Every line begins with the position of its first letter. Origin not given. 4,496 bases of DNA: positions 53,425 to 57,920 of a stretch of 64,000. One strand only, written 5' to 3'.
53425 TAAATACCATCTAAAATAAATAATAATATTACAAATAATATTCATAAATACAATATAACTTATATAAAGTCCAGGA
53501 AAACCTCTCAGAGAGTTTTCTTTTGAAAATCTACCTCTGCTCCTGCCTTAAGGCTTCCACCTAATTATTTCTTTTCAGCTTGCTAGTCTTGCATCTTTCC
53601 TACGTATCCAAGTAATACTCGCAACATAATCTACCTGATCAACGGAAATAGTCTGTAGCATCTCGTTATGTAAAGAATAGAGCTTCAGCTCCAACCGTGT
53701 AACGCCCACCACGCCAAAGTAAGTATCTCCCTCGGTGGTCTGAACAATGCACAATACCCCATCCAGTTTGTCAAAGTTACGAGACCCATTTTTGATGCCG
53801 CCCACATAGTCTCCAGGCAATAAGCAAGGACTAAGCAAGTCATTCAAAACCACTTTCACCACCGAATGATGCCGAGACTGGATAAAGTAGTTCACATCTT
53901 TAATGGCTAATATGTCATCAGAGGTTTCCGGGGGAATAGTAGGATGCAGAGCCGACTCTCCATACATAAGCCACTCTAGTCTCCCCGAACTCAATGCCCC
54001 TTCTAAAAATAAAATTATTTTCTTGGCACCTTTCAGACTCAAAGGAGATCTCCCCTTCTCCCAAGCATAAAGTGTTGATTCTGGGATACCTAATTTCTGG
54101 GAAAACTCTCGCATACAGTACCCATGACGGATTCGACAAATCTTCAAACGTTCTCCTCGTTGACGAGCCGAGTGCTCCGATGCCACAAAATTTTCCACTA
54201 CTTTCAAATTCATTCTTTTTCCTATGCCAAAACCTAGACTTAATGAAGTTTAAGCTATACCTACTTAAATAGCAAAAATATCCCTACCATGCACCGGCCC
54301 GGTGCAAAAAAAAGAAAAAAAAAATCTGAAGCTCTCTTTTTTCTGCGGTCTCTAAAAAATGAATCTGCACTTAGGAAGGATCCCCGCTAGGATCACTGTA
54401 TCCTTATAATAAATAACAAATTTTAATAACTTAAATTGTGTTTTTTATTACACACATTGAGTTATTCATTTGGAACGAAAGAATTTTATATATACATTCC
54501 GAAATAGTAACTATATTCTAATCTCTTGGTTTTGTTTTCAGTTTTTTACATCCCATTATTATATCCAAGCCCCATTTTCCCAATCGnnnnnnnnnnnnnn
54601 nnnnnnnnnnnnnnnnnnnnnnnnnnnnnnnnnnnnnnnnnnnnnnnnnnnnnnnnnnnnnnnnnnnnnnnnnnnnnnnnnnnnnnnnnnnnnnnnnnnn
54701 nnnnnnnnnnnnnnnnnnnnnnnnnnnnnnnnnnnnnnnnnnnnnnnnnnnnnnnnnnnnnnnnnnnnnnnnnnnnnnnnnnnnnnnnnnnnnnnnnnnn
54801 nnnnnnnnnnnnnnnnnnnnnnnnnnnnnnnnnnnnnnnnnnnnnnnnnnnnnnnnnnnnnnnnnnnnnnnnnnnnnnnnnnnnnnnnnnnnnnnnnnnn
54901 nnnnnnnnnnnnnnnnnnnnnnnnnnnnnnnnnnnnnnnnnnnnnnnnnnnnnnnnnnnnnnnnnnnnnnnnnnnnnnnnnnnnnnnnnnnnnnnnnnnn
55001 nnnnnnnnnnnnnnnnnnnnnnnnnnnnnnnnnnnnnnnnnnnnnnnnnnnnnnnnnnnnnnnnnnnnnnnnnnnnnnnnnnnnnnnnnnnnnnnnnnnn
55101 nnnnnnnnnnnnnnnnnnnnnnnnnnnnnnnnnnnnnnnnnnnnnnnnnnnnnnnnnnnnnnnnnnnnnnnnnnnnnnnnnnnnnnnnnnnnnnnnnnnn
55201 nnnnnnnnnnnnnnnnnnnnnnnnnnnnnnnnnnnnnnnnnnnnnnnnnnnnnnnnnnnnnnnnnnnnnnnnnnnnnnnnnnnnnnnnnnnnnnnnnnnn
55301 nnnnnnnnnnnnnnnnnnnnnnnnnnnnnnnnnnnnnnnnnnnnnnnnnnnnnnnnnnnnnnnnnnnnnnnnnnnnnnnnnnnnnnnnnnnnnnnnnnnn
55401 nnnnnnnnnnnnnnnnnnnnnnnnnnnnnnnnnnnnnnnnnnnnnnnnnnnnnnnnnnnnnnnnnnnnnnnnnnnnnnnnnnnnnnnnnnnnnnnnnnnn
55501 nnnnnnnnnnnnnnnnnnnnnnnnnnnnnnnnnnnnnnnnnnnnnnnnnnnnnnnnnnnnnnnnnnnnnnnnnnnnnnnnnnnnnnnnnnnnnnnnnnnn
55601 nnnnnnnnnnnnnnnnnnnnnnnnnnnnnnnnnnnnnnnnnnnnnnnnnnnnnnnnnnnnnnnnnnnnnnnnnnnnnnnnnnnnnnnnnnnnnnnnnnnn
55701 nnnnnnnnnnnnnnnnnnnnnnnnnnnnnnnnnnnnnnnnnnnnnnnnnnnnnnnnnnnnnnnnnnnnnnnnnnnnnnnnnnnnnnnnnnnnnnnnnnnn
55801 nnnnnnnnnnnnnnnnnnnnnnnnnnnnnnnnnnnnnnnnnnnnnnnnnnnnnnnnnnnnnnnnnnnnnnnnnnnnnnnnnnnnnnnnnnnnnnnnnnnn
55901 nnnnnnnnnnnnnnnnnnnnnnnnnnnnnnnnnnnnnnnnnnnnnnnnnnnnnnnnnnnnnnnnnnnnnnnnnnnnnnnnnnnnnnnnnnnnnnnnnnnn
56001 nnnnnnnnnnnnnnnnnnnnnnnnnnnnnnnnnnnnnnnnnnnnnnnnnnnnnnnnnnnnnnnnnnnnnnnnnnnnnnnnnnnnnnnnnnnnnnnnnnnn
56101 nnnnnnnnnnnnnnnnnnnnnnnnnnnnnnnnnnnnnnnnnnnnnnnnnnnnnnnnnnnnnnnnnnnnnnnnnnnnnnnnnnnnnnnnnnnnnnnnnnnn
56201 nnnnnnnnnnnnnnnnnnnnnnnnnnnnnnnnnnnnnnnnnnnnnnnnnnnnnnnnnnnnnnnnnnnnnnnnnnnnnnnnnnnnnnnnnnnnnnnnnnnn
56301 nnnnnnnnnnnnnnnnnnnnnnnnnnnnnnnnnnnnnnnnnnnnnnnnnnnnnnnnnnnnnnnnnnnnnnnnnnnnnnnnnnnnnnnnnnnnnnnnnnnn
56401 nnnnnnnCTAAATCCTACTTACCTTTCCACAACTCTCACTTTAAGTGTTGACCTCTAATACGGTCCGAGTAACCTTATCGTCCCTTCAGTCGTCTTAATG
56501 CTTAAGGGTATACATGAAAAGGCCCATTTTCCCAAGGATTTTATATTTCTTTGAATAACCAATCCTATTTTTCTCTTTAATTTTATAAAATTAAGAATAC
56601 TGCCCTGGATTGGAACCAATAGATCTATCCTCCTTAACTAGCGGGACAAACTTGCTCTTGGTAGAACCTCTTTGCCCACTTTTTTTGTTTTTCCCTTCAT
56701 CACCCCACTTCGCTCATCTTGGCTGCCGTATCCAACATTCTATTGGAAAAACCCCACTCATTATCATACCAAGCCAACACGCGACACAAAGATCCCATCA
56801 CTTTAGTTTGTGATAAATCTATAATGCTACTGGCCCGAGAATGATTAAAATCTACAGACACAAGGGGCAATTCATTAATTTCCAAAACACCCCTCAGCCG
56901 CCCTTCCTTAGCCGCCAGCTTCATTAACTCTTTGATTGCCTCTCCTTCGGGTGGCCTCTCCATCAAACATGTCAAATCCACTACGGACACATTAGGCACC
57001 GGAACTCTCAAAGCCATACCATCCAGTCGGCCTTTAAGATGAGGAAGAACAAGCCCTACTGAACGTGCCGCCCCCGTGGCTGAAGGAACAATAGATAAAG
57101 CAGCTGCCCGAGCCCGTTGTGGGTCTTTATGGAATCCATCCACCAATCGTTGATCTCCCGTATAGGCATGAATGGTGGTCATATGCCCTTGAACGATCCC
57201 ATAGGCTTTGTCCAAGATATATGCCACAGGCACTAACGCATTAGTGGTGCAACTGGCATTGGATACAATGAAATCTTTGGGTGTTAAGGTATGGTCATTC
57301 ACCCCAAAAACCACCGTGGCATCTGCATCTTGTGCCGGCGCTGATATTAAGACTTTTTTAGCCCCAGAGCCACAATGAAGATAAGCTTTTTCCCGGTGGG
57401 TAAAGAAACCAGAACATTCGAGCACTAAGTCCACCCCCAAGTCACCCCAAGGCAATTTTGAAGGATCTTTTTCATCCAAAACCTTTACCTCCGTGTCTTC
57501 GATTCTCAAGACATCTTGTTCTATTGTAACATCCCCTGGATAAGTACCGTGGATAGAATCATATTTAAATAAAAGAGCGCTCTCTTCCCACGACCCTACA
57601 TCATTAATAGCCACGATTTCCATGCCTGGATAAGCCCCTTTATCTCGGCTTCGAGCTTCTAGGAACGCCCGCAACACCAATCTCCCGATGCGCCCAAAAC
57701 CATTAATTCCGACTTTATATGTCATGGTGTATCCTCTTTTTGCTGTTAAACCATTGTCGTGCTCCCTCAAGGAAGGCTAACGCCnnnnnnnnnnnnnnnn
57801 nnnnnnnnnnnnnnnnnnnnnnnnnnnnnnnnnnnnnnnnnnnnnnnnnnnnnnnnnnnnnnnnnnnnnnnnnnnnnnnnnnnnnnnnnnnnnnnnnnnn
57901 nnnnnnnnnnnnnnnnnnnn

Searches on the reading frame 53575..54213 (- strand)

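Call 37: search_protein_families(library=pfam, proteins=[window:53575-54213:-], max_evalue=0.01)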
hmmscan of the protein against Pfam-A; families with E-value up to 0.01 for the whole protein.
window:53575-54213:- (212 aa): 3 families
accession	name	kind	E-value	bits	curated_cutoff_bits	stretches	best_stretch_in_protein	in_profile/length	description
PF01381.28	HTH_3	-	2.8e-06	27.7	23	1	23-70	1-48/55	Helix-turn-helix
PF13560.12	HTH_31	-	0.0016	19.2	27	1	20-58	3-42/64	Helix-turn-helix domain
PF12844.13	HTH_19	-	0.0099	16.2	30.2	0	20-56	1-37/64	Helix-turn-helix domain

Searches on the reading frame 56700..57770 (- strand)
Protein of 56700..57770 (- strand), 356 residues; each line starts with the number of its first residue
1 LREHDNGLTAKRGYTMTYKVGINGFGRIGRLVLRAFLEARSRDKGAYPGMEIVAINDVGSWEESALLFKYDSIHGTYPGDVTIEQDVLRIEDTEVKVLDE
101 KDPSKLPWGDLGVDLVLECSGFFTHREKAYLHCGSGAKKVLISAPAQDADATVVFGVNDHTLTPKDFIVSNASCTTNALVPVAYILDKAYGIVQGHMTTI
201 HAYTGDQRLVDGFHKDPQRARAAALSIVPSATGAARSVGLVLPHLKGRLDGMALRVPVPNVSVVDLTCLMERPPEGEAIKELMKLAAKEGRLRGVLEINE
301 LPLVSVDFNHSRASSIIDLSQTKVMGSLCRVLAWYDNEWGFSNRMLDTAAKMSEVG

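Call 38: search_protein_families(library=ncbifam, proteins=[window:56700-57770:-], max_evalue=0.01)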
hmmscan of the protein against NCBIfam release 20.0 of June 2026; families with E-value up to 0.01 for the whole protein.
window:56700-57770:- (356 aa): 10 families
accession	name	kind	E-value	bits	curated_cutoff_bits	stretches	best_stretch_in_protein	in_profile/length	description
TIGR01534.1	GAPDH-I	equivalog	6.4e-119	397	367.2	1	19-347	1-330/330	type I glyceraldehyde-3-phosphate dehydrogenase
NF005830.0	PRK07729.1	equivalog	5.7e-115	383.9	546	1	16-351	1-329/343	glyceraldehyde-3-phosphate dehydrogenase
NF010058.0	PRK13535.1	equivalog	2.9e-106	355.4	539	1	16-355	1-336/339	erythrose-4-phosphate dehydrogenase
NF005641.0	PRK07403.1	equivalog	8.8e-106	353.9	616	1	19-350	3-330/337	type I glyceraldehyde-3-phosphate dehydrogenase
TIGR01532.1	E4PD_g-proteo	equivalog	1.6e-103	346.4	530.55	1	19-347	1-325/325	erythrose-4-phosphate dehydrogenase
NF033735.1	G3PDH_Arsen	exception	4.5e-94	315.6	450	1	20-348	1-322/323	ArsJ-associated glyceraldehyde-3-phosphate dehydrogenase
NF011954.0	PRK15425.1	equivalog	1.7e-89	300.2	662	1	16-353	1-330/331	glyceraldehyde-3-phosphate dehydrogenase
NF006139.0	PRK08289.1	equivalog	4.5e-81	272.9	431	1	16-355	127-472/480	glyceraldehyde-3-phosphate dehydrogenase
NF006512.0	PRK08955.1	equivalog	5.7e-81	272.4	563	1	16-352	1-330/334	glyceraldehyde-3-phosphate dehydrogenase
NF003251.0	PRK04207.1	equivalog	0.00032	19.8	185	0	169-284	136-243/343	type II glyceraldehyde-3-phosphate dehydrogenase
